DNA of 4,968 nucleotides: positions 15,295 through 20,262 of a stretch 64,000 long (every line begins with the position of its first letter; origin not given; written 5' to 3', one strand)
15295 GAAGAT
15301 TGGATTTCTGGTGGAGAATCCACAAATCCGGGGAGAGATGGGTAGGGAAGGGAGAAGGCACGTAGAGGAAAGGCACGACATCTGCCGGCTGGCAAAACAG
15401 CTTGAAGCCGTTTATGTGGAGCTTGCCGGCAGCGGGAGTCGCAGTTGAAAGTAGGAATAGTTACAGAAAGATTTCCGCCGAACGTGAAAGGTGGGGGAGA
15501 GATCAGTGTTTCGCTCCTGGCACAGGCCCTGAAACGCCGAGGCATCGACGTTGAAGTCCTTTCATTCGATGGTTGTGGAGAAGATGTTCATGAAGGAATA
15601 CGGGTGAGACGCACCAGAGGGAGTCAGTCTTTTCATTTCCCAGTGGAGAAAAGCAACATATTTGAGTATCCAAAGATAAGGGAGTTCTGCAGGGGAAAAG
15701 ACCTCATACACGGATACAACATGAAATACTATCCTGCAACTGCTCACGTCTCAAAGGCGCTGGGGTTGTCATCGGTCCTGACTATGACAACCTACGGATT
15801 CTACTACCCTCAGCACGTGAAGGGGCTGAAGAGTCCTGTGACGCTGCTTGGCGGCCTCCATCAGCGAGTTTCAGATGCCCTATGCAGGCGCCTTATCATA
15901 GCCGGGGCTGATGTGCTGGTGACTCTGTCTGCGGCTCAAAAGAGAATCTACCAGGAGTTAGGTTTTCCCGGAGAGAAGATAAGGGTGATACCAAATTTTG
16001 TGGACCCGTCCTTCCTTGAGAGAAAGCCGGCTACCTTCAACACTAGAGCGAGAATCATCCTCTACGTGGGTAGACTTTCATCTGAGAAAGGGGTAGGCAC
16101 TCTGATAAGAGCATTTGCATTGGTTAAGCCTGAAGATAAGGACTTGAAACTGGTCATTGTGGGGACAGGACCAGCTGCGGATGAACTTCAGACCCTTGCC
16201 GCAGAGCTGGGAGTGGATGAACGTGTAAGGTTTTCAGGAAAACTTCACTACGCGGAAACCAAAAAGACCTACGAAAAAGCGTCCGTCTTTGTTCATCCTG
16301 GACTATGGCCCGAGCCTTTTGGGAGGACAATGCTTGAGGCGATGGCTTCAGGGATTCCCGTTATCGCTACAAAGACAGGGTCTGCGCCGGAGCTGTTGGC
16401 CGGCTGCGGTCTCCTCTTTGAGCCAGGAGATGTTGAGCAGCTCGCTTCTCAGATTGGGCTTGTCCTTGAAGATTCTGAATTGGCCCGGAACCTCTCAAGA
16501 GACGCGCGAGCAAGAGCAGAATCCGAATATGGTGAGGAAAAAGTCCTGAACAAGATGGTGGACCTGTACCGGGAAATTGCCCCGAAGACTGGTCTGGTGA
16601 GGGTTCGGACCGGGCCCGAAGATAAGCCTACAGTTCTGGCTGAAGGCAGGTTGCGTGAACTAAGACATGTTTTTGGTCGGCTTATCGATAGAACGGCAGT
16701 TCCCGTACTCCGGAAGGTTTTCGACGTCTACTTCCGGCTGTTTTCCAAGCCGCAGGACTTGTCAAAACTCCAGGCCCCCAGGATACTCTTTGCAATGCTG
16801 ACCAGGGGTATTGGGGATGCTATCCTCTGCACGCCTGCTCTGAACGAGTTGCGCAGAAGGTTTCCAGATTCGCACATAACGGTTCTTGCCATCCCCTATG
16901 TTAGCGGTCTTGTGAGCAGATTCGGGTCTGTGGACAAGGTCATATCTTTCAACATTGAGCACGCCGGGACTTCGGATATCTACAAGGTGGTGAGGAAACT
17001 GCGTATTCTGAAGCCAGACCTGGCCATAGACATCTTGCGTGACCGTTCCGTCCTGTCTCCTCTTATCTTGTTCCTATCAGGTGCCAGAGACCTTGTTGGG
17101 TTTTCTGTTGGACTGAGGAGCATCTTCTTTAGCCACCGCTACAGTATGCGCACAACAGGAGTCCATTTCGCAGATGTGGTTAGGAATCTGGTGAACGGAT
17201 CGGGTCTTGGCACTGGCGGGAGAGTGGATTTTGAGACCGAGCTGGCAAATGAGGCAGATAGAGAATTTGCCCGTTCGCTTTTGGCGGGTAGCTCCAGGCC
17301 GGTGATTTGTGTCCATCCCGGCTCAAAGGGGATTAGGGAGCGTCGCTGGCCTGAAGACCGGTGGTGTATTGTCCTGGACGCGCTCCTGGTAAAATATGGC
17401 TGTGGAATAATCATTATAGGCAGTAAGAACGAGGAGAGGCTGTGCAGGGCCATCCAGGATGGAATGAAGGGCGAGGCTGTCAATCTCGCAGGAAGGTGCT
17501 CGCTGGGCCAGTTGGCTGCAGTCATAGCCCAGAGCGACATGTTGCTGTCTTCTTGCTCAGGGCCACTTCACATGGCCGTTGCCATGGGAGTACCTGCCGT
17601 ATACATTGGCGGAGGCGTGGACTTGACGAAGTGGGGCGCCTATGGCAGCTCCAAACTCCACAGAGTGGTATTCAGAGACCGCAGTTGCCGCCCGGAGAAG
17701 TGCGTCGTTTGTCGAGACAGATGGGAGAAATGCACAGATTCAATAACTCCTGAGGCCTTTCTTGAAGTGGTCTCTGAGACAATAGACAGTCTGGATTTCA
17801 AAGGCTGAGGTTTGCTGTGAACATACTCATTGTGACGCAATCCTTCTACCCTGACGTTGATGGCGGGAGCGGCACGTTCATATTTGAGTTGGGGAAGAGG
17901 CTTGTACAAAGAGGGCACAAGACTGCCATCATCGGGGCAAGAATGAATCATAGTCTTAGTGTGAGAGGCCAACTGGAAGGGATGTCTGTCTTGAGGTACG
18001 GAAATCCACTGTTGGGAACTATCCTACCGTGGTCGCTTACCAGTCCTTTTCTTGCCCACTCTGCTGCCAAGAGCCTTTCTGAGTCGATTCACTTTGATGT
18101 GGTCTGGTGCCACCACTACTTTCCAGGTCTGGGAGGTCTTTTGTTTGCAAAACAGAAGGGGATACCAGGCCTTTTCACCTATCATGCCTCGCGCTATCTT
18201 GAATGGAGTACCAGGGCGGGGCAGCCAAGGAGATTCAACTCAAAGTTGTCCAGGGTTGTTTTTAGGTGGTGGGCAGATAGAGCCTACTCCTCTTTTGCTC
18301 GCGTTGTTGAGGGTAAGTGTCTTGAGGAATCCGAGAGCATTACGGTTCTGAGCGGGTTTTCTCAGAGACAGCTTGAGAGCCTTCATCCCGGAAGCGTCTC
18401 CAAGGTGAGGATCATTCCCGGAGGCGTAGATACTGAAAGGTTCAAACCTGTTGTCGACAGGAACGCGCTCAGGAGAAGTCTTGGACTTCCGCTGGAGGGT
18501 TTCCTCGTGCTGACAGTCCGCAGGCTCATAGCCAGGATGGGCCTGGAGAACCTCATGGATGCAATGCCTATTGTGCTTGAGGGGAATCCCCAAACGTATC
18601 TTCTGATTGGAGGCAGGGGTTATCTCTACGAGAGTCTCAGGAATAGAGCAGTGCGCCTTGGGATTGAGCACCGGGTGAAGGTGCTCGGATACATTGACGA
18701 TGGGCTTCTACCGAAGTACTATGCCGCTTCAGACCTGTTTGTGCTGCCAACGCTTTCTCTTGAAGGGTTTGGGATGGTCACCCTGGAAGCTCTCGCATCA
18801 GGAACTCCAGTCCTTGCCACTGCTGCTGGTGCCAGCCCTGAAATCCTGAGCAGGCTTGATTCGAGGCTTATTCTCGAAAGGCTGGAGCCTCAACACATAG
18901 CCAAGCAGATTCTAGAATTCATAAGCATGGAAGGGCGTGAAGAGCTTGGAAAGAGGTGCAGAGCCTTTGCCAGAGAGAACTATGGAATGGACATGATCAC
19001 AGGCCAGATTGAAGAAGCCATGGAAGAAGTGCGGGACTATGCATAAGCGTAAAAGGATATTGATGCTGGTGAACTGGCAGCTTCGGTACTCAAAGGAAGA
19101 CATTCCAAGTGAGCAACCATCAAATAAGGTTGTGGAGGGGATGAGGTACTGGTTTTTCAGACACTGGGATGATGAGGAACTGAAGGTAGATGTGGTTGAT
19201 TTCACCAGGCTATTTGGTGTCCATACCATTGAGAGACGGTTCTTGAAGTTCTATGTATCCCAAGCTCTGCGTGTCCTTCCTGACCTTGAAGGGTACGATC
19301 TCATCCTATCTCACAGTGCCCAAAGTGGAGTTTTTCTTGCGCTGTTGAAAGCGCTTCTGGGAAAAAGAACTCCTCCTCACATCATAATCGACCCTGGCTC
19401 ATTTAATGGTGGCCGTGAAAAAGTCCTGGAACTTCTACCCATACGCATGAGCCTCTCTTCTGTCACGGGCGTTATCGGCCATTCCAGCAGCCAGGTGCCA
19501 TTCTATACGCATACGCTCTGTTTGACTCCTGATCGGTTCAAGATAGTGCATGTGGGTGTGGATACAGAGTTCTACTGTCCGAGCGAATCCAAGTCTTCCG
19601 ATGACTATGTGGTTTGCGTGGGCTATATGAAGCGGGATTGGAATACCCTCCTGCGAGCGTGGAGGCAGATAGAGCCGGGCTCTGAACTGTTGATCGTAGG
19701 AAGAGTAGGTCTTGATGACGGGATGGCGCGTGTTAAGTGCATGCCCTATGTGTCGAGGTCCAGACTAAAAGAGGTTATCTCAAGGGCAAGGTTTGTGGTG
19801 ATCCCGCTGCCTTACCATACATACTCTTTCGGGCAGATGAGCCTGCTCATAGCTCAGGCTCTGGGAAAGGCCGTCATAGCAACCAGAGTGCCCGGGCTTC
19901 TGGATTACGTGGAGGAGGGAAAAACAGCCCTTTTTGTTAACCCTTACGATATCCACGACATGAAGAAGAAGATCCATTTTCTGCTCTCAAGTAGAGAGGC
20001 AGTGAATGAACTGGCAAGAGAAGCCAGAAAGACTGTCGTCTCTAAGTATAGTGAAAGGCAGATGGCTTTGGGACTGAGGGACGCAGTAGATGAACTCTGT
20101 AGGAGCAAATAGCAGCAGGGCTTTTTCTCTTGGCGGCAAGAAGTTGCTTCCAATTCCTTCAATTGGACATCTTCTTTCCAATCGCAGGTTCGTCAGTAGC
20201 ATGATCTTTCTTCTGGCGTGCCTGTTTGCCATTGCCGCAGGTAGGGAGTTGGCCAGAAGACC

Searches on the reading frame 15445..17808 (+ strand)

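Call 5: search_protein_families(library=pfam, proteins=[window:15445-17808:+], max_evalue=0.01)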
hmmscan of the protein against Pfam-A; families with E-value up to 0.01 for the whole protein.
window:15445-17808:+ (787 aa): 8 families
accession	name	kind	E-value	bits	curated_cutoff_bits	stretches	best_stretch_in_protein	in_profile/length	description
PF00534.26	Glycos_transf_1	-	1.1e-44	152.4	26.4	1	192-356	5-171/172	Glycosyl transferases group 1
PF13692.12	Glyco_trans_1_4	-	1.9e-37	129.1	27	1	203-343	2-142/142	Glycosyl transferases group 1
PF01075.23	Glyco_transf_9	-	1.2e-21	77.6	22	1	513-752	2-237/247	Glycosyltransferase family 9 (heptosyltransferase)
PF13439.12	Glyco_transf_4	-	6.9e-18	65.7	28.5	1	16-189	2-169/170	Glycosyltransferase Family 4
PF13579.12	Glyco_trans_4_4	-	1.1e-15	58.7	29.7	1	16-184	1-157/158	Glycosyl transferase 4-like domain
PF20706.3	GT4-conflict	-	7.9e-09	35.4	26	1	174-312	168-314/385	Family 4 Glycosyltransferase in conflict systems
PF13524.12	Glyco_trans_1_2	-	3.6e-07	30.7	25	1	232-370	13-141/144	Glycosyl transferase-like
PF02310.24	B12-binding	-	0.0028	17.9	32.1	0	220-266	71-114/121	B12 binding domain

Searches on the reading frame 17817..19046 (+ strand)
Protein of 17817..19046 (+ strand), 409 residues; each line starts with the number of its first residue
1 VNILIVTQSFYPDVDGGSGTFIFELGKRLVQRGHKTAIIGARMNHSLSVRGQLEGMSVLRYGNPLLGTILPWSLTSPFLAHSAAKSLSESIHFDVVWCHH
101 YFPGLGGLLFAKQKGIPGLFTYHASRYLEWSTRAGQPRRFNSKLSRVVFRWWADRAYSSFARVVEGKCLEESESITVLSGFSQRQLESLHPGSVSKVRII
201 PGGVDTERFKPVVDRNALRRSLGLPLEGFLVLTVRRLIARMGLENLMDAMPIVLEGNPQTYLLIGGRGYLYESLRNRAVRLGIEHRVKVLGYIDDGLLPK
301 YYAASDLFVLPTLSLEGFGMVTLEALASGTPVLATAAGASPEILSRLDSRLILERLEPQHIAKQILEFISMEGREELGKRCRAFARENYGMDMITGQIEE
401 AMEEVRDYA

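Call 5: search_protein_families(library=pfam, proteins=[window:17817-19046:+], max_evalue=0.01)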
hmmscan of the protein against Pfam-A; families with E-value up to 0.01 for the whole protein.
window:17817-19046:+ (409 aa): 5 families
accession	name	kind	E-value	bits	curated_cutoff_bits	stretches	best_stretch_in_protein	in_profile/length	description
PF00534.26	Glycos_transf_1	-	4.2e-32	111.5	26.4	1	214-386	1-170/172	Glycosyl transferases group 1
PF13692.12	Glyco_trans_1_4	-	5.5e-26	92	27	1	230-369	3-140/142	Glycosyl transferases group 1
PF13439.12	Glyco_transf_4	-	1.3e-18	68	28.5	1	16-208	2-170/170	Glycosyltransferase Family 4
PF13579.12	Glyco_trans_4_4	-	9.5e-10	39.5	29.7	1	16-201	1-156/158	Glycosyl transferase 4-like domain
PF20706.3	GT4-conflict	-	1.3e-05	24.8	26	1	274-336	248-312/385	Family 4 Glycosyltransferase in conflict systems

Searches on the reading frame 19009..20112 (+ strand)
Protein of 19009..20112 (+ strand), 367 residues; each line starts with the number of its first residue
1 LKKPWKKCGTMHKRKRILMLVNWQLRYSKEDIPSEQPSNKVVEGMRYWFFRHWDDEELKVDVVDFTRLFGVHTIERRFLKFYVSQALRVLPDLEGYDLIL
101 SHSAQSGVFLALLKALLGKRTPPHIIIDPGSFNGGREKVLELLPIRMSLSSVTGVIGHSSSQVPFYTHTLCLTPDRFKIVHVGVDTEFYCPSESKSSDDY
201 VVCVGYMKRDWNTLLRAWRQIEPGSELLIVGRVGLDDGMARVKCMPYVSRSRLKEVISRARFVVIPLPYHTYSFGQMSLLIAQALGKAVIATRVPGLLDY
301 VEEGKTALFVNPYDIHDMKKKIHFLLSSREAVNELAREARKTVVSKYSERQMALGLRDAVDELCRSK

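Call 5: search_protein_families(library=pfam, proteins=[window:19009-20112:+], max_evalue=0.01)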
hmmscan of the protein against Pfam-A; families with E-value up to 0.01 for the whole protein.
window:19009-20112:+ (367 aa): 4 families
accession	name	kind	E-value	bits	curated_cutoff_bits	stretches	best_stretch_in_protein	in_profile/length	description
PF13692.12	Glyco_trans_1_4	-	8.1e-15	55.8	27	1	200-327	3-141/142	Glycosyl transferases group 1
PF00534.26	Glycos_transf_1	-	3.9e-13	49.7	26.4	1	240-341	73-171/172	Glycosyl transferases group 1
PF13524.12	Glyco_trans_1_2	-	9.9e-08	32.5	25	1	213-351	4-137/144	Glycosyl transferase-like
PF13439.12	Glyco_transf_4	-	3.3e-05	24.4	28.5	1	52-187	28-169/170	Glycosyltransferase Family 4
